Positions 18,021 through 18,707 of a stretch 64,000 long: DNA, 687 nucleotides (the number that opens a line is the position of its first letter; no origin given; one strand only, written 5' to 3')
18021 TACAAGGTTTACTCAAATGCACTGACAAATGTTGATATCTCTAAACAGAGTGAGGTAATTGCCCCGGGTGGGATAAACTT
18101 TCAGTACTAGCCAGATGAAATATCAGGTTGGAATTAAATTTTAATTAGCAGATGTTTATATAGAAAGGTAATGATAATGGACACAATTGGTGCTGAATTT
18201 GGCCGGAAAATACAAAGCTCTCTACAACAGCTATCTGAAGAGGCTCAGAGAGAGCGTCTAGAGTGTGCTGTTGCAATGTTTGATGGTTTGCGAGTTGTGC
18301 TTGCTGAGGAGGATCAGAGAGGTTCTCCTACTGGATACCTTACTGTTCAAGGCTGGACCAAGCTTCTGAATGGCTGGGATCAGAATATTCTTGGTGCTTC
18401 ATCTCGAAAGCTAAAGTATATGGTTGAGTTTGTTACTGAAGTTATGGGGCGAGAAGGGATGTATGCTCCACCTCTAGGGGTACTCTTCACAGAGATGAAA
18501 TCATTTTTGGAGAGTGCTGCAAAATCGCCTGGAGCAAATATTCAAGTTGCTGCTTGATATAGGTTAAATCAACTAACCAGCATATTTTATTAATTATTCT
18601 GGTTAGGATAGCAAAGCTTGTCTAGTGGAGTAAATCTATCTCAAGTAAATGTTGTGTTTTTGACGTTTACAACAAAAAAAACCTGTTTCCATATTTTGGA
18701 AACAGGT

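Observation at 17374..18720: Orphan two-gene operon behind a near-consensus sigma-54 promoter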

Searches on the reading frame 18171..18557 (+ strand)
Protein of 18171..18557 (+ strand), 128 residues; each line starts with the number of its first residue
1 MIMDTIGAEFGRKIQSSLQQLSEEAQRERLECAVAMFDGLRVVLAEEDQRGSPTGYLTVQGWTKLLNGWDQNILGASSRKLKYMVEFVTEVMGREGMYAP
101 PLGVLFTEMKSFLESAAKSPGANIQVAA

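Call 3: search_protein_families(library=pfam, proteins=[window:18171-18557:+], max_evalue=1)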
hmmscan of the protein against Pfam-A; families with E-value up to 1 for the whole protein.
window:18171-18557:+ (128 aa): 0 families

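Call 7: find_homologous_proteins(query=window:18171-18554:+, max_evalue=0.01)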
Query window:18171-18554:+ (128 aa): 9 proteins with E <= 0.01 among 12 candidates.
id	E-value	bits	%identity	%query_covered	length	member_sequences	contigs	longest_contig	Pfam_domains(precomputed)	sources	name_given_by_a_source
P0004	2.1e-69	249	92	98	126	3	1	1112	-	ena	-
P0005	1.3e-60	220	81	98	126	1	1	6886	-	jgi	jgi:hypothetical protein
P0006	9.4e-60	218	79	98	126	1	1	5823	-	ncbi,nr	ncbi:MAG: hypothetical protein HQL71_15185 [Magnetococcales bacterium]|nr:hypothetical protein [Magn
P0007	3.2e-59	216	79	98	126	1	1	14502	-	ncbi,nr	ncbi:MAG: hypothetical protein HQL69_17770 [Magnetococcales bacterium]|nr:hypothetical protein [Magn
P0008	3.3e-51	190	72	98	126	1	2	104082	-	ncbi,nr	ncbi:MAG: hypothetical protein HQL72_09390 [Magnetococcales bacterium]|nr:hypothetical protein [Magn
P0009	8.8e-51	189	68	98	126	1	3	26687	-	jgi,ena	jgi:hypothetical protein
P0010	3.5e-49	184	65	98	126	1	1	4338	-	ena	-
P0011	5.3e-49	183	67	98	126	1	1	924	-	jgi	jgi:hypothetical protein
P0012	7.7e-48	179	67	98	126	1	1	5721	-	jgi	jgi:hypothetical protein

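Call 8: find_encoding_contigs(protein=P0008, flank=6000, max_places=3)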
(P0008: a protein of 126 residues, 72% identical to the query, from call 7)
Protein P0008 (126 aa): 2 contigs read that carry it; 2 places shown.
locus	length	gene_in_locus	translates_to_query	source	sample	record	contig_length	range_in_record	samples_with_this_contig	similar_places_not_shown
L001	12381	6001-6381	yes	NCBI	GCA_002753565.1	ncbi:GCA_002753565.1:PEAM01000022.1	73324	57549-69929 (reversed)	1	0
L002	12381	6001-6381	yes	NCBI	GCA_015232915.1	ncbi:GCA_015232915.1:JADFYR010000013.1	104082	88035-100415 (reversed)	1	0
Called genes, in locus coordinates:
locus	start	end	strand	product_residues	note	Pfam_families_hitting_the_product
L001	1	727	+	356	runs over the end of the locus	PF05128:DUF697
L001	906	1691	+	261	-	PF00121:TIM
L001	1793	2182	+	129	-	PF03840:SecG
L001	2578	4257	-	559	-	PF00005:ABC_tran, PF02463:SMC_N (faint), PF13304:AAA_21 (faint), PF12848:ABC_tran_Xtn, PF00005:ABC_tran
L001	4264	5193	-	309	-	PF01063:Aminotran_4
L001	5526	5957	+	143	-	-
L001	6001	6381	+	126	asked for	-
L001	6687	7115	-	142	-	PF00581:Rhodanese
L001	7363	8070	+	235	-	-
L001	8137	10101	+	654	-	PF00069:Pkinase, PF07714:PK_Tyr_Ser-Thr, PF01636:APH (faint), PF03109:ABC1, PF03781:FGE-sulfatase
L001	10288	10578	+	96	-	PF00909:Ammonium_transp (faint)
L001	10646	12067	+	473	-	PF03951:Gln-synt_N, PF00120:Gln-synt_C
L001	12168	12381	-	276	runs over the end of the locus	PF01814:Hemerythrin, PF00581:Rhodanese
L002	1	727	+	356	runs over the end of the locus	PF05128:DUF697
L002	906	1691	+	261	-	PF00121:TIM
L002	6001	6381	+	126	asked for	-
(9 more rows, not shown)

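Call 9: find_encoding_contigs(protein=P0007, flank=6000, max_places=3)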
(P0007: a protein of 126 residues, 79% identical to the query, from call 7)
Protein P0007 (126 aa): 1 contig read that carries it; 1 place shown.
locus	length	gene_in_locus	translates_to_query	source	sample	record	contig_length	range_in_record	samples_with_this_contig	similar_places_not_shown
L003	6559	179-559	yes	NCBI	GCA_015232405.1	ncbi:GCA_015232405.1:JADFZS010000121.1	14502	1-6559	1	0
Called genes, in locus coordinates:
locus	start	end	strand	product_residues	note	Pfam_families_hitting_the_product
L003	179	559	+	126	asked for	-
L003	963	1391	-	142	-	PF00581:Rhodanese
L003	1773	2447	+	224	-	-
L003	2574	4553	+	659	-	PF00069:Pkinase, PF07714:PK_Tyr_Ser-Thr, PF01636:APH (faint), PF03109:ABC1, PF03781:FGE-sulfatase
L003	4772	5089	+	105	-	-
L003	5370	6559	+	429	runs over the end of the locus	PF00909:Ammonium_transp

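Call 10: find_encoding_contigs(protein=P0009, flank=6000, max_places=3)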
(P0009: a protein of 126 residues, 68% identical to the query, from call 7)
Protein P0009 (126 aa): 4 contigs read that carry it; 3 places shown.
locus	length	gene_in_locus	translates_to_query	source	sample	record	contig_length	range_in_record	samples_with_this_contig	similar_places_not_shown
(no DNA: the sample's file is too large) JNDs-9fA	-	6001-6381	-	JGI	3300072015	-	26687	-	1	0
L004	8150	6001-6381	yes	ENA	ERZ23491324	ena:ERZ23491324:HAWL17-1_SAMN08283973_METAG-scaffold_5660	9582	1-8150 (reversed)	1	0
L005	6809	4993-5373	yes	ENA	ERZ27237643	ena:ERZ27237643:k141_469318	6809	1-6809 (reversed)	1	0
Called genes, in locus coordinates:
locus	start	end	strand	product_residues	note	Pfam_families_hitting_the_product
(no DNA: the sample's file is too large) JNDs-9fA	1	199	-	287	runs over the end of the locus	PF03976:PPK2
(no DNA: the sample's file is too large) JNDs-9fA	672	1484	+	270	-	PF00121:TIM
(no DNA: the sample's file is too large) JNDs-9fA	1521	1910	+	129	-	PF03840:SecG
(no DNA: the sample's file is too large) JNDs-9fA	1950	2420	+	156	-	PF01706:FliG_C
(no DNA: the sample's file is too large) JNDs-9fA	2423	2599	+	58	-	-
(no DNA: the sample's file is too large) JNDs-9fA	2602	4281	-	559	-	PF00005:ABC_tran, PF02463:SMC_N (faint), PF13304:AAA_21 (faint), PF12848:ABC_tran_Xtn, PF00005:ABC_tran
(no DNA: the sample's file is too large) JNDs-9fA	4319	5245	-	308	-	PF01063:Aminotran_4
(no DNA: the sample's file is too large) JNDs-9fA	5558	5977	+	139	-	-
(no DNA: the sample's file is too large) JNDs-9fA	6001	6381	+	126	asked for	-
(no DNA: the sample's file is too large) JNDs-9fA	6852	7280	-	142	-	PF00581:Rhodanese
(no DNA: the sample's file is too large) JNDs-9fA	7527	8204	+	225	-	-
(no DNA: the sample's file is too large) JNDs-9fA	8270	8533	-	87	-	-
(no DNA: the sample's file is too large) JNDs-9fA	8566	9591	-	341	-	-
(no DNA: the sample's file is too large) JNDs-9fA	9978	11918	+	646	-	PF00069:Pkinase, PF01636:APH (faint), PF03109:ABC1, PF07714:PK_Tyr_Ser-Thr, PF03781:FGE-sulfatase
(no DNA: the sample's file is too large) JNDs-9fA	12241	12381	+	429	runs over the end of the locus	PF00909:Ammonium_transp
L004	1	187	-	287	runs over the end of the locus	PF03976:PPK2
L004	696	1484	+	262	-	-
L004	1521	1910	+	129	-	PF03840:SecG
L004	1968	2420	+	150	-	PF01706:FliG_C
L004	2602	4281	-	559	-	PF00005:ABC_tran, PF02463:SMC_N (faint), PF13304:AAA_21 (faint), PF12848:ABC_tran_Xtn, PF00005:ABC_tran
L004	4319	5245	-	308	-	PF01063:Aminotran_4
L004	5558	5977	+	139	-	-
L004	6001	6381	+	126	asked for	-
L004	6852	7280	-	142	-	PF00581:Rhodanese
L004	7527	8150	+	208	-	?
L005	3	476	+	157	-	?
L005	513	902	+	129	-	PF03840:SecG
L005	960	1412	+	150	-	PF01706:FliG_C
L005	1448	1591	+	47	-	-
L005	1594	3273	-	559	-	PF00005:ABC_tran, PF02463:SMC_N (faint), PF13304:AAA_21 (faint), PF12848:ABC_tran_Xtn, PF00005:ABC_tran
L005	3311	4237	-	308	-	PF01063:Aminotran_4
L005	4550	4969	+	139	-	-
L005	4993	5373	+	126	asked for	-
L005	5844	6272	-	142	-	PF00581:Rhodanese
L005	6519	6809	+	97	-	?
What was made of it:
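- The only one seen is a FliG_C-domain gene on the far side of ettA in L004/L005 (call 10).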

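Call 11: find_encoding_contigs(protein=P0005, flank=6000, max_places=2)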
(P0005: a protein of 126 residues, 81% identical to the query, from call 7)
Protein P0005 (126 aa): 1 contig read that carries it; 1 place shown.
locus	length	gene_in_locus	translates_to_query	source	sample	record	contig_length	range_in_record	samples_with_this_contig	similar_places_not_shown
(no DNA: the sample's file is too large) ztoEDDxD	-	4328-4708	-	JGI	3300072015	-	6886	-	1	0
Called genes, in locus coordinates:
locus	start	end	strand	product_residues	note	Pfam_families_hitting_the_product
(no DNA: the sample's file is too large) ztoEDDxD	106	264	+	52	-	PF00486:Trans_reg_C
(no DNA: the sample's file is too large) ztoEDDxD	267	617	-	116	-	-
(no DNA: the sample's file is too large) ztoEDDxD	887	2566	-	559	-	PF00005:ABC_tran, PF02463:SMC_N (faint), PF13304:AAA_21 (faint), PF12848:ABC_tran_Xtn, PF00005:ABC_tran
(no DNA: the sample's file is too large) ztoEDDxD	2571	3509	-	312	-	PF01063:Aminotran_4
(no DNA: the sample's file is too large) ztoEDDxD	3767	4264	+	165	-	-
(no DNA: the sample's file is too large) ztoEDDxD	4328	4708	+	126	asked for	-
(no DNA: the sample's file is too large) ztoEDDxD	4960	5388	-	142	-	PF00581:Rhodanese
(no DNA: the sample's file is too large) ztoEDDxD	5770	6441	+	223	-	-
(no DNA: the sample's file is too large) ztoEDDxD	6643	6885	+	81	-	?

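Call 12: find_encoding_contigs(protein=P0006, flank=6000, max_places=2)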
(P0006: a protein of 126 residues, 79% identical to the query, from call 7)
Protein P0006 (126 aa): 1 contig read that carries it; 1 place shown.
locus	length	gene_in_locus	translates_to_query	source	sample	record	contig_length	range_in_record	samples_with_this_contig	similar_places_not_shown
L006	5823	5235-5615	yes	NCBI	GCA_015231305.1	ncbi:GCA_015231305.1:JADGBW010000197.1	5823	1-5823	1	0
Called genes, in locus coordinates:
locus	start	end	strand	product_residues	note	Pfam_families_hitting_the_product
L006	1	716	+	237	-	PF00121:TIM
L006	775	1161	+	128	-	PF03840:SecG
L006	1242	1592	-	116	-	-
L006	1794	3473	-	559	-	PF00005:ABC_tran, PF02463:SMC_N (faint), PF13304:AAA_21 (faint), PF12848:ABC_tran_Xtn, PF00005:ABC_tran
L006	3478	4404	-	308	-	PF01063:Aminotran_4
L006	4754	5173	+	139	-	-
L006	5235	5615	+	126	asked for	-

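Call 13: find_encoding_contigs(protein=P0010, flank=6000, max_places=2)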
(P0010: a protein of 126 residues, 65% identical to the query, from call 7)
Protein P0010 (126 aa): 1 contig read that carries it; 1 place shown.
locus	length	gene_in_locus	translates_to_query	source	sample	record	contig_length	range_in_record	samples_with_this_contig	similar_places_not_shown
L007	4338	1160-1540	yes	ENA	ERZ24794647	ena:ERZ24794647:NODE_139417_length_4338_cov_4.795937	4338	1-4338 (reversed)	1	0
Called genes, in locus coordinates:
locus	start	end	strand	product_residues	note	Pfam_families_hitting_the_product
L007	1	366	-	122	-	?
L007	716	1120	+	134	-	-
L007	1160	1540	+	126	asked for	-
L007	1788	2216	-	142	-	PF00581:Rhodanese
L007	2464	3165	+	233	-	-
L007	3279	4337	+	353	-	?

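Call 14: find_encoding_contigs(protein=P0012, flank=6000, max_places=2)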
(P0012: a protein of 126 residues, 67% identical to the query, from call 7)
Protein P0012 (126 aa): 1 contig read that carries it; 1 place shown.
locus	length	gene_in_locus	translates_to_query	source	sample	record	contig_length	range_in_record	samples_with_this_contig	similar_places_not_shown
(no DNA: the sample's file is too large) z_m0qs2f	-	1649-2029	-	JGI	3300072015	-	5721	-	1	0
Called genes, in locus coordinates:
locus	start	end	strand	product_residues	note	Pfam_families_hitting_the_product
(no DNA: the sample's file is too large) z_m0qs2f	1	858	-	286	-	?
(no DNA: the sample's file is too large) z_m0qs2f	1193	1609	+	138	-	-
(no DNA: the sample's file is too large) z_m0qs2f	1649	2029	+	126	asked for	-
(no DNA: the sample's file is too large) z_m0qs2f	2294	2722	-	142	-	PF00581:Rhodanese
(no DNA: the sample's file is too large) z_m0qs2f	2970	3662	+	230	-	-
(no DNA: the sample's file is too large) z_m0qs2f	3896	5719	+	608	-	?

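Call 24: search_solved_structures(query=A2, max_evalue=10)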
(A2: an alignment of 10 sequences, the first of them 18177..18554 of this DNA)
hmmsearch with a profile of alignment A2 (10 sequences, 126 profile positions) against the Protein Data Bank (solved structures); distinct sequences matched with E-value up to 10: 1.
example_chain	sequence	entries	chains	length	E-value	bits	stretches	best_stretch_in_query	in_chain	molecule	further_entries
1wgw_A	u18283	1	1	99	1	12.4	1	5-47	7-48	'Signal Recognition Particle 54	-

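Call 29: predict_structure(alignment_id=A2)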
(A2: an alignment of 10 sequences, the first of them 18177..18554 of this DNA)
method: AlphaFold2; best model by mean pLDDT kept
length: 126 residues; sequences in the alignment: 10
mean_pLDDT: 69.7   pTM: 0.53
mean pLDDT of the five models: 69.7, 67.9, 65.6, 65.5, 59.1
residues with pLDDT >= 90: 0; 70-90: 78; 50-70: 39; < 50: 9
segments of 3 or more residues with pLDDT < 50: 120-126
pLDDT, mean of each block of 10 residues (from residue 1): 60 73 72 78 80 71 74 72 74 65 72 64 40
secondary structure, 60 per line:
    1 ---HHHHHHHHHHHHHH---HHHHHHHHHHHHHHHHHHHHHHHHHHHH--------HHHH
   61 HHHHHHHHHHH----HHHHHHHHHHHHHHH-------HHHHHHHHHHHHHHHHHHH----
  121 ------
elements in order: H4-17 H21-48 H57-71 H76-90 H98-116
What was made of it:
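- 18177..18557 (+): ORF2, 126 aa (an alternative ATG lies at 18171): a conserved, acidic, all-helical protein with the motifs ERLECA, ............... and YAPP, and a C-terminal IQVAA. Call 29 (5 helices, pLDDT 69.7; residues 120-126 below 50).
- On ClpXP C-terminal (ssrA-like) degron: The tail has pLDDT below 50 (call 29).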

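Call 31: search_protein_representatives(alignment_id=A2)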
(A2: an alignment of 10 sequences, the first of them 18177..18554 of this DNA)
Query: 10 sequences, 126 profile positions. Proteins with E-value up to 0.001 (for the whole library): 36; up to 1e-10: 23; up to 1e-30: 1. The best 36 are listed.
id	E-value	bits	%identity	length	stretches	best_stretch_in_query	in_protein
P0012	1.7e-63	228.3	-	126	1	1-126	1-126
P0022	3.7e-21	91.4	-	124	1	7-122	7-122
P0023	6.0e-21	90.7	-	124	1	10-116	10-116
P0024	1.1e-17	80.2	-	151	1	11-115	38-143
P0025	4.2e-16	75.1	-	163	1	10-115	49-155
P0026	9.5e-16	73.9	-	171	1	9-113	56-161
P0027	3.8e-14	68.8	-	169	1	9-114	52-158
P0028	8.0e-14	67.7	-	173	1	11-107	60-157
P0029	1.1e-13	67.3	-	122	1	14-119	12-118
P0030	1.4e-13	66.9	-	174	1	14-114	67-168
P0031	3.8e-13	65.5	-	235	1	14-112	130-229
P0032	4.3e-13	65.4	-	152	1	11-120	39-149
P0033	4.3e-13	65.3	-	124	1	11-107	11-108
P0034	9.1e-13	64.3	-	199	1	13-109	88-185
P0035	1.0e-12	64.1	-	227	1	11-111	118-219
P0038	8.7e-12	61.1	-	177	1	10-122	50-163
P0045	7.4e-10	54.9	-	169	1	9-112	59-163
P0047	2.5e-09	53.2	-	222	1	13-106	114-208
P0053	5.5e-07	45.6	-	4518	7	45-114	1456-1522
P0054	5.7e-06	42.3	-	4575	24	49-105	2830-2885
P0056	9.9e-04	35.1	-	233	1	14-112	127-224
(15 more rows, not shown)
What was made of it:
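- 18177..18557 (+): Call 31 (36 clusters in 1.84 billion representatives).
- Tried and rejected: Two such proteins hit the ORF2 profile with many short stretches (call 31).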

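Call 33: search_protein_families(library=pfam, proteins=[P0022, P0024, P0026, P0031, P0035, P0047, P0034, P0056], max_evalue=0.1)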
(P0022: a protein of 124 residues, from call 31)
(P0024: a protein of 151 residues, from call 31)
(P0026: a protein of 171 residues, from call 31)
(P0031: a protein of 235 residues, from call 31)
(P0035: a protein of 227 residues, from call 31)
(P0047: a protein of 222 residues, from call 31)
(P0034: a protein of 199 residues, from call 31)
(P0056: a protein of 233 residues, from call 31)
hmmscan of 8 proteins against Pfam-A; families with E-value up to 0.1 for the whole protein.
P0022 (124 aa): 0 families

P0024 (151 aa): 0 families

P0026 (171 aa): 0 families

P0031 (235 aa): 0 families

P0035 (227 aa): 0 families

P0047 (222 aa): 0 families

P0034 (199 aa): 0 families

P0056 (233 aa): 0 families

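Call 34: list_cluster_members(proteins=[P0022, P0023, P0024, P0025, P0026, P0029, P0031, P0035, P0053, P0054])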
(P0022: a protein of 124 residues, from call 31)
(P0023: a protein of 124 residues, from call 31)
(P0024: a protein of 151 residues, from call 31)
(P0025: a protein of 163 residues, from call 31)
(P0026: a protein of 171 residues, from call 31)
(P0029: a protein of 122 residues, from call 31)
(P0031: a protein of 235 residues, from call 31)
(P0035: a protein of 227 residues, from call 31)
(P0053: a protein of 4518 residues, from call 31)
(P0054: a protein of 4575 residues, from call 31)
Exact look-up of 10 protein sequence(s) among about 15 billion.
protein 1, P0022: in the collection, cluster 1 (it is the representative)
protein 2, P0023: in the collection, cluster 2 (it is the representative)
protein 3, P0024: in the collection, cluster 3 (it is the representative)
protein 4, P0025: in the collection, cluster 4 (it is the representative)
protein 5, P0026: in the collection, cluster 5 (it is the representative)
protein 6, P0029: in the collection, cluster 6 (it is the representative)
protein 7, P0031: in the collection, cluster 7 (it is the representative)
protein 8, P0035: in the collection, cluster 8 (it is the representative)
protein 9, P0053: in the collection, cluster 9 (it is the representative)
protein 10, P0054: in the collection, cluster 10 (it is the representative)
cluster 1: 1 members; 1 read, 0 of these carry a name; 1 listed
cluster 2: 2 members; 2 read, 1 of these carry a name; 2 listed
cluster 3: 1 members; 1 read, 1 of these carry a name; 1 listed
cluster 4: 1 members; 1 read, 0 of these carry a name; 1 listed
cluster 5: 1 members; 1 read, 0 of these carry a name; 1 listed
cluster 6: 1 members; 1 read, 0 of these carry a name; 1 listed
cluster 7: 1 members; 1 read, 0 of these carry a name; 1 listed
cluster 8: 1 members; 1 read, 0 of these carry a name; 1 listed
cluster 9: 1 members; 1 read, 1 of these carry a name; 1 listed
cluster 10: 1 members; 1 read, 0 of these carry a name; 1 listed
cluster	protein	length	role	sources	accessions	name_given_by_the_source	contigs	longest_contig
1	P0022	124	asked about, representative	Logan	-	-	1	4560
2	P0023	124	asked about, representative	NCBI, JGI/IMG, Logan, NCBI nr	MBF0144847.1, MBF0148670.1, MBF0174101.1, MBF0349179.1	MAG: hypothetical protein HQL84_01330 [Magnetococcales bacterium] | hypothetical protein [Magnetococcales bacterium]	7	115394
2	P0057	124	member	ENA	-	-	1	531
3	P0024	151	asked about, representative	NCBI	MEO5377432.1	MAG: hypothetical protein H7832_06580 [Magnetococcus sp. DMHC-6]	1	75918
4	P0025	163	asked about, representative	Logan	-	-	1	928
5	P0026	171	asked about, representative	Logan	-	-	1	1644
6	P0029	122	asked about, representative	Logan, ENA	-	-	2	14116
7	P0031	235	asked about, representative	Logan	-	-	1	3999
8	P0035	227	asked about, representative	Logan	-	-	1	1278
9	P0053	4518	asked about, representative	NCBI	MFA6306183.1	MAG: hypothetical protein WC639_00005, partial [Patescibacteria group bacterium]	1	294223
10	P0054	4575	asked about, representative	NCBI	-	-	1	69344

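Call 36: find_encoding_contigs(protein=P0023, flank=8000, max_places=3)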
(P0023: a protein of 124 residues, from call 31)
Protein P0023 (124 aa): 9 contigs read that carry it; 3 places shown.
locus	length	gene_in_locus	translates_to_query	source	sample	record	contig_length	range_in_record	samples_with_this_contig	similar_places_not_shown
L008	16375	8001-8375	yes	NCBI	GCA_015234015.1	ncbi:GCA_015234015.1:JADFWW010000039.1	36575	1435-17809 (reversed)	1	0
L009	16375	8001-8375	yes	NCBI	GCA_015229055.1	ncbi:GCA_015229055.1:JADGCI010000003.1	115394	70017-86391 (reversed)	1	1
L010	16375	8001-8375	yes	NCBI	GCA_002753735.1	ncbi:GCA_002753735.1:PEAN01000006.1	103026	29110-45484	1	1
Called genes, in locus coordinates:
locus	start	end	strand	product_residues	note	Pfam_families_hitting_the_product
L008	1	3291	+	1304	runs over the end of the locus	PF00270:DEAD (weak), PF00271:Helicase_C, PF04408:WHD_HA2, PF21010:HA2_C, PF07717:OB_NTP_bind, PF11898:DUF3418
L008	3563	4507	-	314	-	PF10340:Say1_Mug180, PF20434:BD-FAE, PF07859:Abhydrolase_3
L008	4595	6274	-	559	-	PF00005:ABC_tran, PF02463:SMC_N (faint), PF13304:AAA_21 (faint), PF12848:ABC_tran_Xtn, PF00005:ABC_tran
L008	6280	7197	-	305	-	PF01063:Aminotran_4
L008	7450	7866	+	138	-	-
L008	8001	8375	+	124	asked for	-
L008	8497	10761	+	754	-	PF13191:AAA_16 (faint), PF25199:nSTAND_NTPase5 (faint), PF13401:AAA_22, PF05036:SPOR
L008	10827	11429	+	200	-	-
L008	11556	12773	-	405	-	PF05940:NnrS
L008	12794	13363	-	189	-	PF03848:TehB (weak), PF08241:Methyltransf_11, PF08242:Methyltransf_12 (weak), PF13649:Methyltransf_25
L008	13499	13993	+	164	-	PF03350:UPF0114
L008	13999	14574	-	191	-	PF09335:VTT_dom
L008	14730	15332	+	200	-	PF07661:MORN_2 (faint)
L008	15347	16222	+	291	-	PF04055:Radical_SAM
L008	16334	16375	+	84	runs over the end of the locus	PF12844:HTH_19, PF13560:HTH_31, PF01381:HTH_3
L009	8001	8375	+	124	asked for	-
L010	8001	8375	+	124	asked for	-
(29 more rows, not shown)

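Call 41: fold_search(model_id=the predicted structure, library=pdb)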
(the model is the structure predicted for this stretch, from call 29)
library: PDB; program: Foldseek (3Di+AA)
matches with E <= 10: 102; with E <= 0.001: 0
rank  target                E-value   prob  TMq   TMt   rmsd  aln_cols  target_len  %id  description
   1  8eja_B                8.9e-01  0.14  0.24  0.26  15.7       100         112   15  Computational design of potent and selective inhibitors of Bak and Bax (released 2024-03-20)
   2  3uum_B                1.5e+00  0.28  0.33  0.34  11.8        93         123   12  Crystal Structure of N-terminal first spectrin repeat of utrophin (released 2012-09-19)
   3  9k7x_B                1.6e+00  0.38  0.39  0.51   8.5       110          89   11  Crystal structure of designed calcium-induced homotrimer C3-Ca1-DN*3-20 (released 2025-10-29)
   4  1lvf_B                1.6e+00  0.15  0.26  0.30  12.7       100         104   12  syntaxin 6 (released 2002-07-17)
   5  9k7x_D                1.8e+00  0.33  0.35  0.46   8.3       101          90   14  Crystal structure of designed calcium-induced homotrimer C3-Ca1-DN*3-20 (released 2025-10-29)
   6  8e2w                  2.3e+00  0.20  0.35  0.10  10.2       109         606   13  Structure of CRISPR-Associated DinG (released 2023-06-21)
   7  9dbu                  2.7e+00  0.15  0.31  0.36   6.8       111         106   12  Apo Structure of Computationally Designed Homotetramer PW1 (released 2025-08-27)
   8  6ww7_B                2.7e+00  0.12  0.31  0.15  14.8       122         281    9  Structure of the human ER membrane protein complex in a lipid nanodisc (released 2020-05-27)
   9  4xzc_B                2.9e+00  0.12  0.35  0.13  15.7       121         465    9  The crystal structure of Kupe virus nucleoprotein (released 2015-09-02)
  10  7z0l_B                2.9e+00  0.11  0.31  0.11  14.0       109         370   20  IL-27 signalling complex (released 2022-07-27)
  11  7ado_B                2.9e+00  0.10  0.30  0.15  15.1       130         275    9  Cryo-EM structure of human ER membrane protein complex in lipid nanodiscs (released 2020-12-02)
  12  9k7x_A                3.0e+00  0.25  0.36  0.49   8.4       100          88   16  Crystal structure of designed calcium-induced homotrimer C3-Ca1-DN*3-20 (released 2025-10-29)
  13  4fu3_A                3.2e+00  0.09  0.30  0.29   9.1       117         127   11  CID of human RPRD1B (released 2012-08-29)
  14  1xkp_A                3.2e+00  0.06  0.26  0.17  15.4       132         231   15  Crystal structure of the virulence factor YopN in complex with its heterodimeric chaperone SycN-YscB (released 2005-03-22)
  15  7vuc                  3.2e+00  0.05  0.22  0.19  15.7       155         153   10  Myoglobin mutant L29I/H64G/V68A (released 2022-07-27)
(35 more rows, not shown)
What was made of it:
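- The Foldseek search of PDB gave nothing (call 41).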
